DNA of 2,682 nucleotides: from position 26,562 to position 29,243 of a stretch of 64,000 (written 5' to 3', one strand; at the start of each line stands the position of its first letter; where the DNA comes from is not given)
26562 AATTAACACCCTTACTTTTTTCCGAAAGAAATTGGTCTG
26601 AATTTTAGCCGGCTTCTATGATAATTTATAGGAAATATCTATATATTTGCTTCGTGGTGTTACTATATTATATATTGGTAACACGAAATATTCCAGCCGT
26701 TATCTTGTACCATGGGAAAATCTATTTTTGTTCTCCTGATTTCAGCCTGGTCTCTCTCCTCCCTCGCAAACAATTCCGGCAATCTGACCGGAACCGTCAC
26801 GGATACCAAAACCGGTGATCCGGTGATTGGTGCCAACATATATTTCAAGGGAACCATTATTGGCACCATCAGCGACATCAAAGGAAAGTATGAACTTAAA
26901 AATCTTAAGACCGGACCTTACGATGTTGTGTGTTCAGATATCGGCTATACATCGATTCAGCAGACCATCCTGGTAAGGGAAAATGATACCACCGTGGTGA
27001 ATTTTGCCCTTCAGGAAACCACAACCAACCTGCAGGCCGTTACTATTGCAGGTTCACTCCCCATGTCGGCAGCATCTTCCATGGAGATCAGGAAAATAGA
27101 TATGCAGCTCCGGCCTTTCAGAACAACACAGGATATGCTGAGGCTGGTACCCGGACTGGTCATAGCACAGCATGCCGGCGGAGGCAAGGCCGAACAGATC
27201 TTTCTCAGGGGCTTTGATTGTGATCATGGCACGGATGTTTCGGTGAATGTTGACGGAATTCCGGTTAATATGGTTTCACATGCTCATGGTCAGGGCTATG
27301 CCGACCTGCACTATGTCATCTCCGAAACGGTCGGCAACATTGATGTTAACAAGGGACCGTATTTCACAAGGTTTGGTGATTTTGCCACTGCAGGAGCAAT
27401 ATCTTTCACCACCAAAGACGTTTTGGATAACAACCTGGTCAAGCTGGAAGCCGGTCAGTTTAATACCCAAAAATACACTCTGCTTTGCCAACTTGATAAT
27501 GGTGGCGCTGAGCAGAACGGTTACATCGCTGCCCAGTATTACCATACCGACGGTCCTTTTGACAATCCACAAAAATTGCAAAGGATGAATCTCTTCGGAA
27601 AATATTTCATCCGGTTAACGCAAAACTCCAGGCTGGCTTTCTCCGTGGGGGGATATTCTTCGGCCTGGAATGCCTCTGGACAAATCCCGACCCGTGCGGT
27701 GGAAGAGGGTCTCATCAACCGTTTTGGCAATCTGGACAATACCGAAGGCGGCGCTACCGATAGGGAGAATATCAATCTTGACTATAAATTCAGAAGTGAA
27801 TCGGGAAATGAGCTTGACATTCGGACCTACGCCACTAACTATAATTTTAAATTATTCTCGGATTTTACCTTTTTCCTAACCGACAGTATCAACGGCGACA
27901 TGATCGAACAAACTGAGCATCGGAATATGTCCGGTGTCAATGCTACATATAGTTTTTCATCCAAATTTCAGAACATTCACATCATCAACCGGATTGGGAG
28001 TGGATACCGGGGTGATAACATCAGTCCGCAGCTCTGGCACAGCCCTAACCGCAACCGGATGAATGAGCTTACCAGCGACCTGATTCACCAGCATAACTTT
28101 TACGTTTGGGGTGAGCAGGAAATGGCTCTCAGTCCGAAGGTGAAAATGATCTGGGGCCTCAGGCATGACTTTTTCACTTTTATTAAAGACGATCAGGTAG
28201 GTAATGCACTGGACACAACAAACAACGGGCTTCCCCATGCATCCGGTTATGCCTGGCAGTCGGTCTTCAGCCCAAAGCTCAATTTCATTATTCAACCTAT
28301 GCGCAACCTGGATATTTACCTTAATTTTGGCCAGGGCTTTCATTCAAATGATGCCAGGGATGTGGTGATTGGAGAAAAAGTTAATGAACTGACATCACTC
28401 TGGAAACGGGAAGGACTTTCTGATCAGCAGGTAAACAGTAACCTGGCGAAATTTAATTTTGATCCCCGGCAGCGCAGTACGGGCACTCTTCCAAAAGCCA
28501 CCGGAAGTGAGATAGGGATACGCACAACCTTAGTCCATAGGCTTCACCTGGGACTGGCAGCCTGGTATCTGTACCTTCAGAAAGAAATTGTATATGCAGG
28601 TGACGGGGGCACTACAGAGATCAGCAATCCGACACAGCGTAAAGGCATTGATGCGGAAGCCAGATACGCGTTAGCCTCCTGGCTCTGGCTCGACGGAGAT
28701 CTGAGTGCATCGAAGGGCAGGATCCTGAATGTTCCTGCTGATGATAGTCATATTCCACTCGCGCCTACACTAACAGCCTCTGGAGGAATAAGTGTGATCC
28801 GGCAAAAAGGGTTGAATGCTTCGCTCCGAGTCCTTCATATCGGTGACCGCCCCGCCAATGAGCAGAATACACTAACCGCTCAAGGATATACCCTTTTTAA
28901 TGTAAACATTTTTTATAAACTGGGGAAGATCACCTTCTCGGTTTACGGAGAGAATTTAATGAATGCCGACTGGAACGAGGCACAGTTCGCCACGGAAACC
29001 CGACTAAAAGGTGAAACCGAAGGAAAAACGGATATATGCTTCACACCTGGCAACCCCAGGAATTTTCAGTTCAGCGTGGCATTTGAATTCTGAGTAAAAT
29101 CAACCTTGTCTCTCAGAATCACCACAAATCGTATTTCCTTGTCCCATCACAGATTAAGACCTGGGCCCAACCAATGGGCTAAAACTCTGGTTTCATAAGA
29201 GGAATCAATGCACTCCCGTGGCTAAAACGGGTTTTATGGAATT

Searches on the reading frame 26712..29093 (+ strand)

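Call 11: search_protein_families(library=pfam, proteins=[window:26712-29093:+])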
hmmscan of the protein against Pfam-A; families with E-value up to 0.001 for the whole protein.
window:26712-29093:+ (793 aa): 4 families
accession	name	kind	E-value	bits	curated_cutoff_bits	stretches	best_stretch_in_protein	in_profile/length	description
PF00593.30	TonB_dep_Rec_b-barrel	-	2.9e-21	77.3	27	1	307-749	16-436/436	TonB dependent receptor-like, beta-barrel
PF13715.12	CarbopepD_reg_2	-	4.2e-21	75.2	32.2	1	25-112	1-88/88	CarboxypepD_reg-like domain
PF13620.12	CarboxypepD_reg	-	6.4e-16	58.9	32.3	1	25-101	2-82/82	Carboxypeptidase regulatory-like domain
PF07715.20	Plug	-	4.7e-15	56.5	23.9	1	125-229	11-107/107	TonB-dependent Receptor Plug Domain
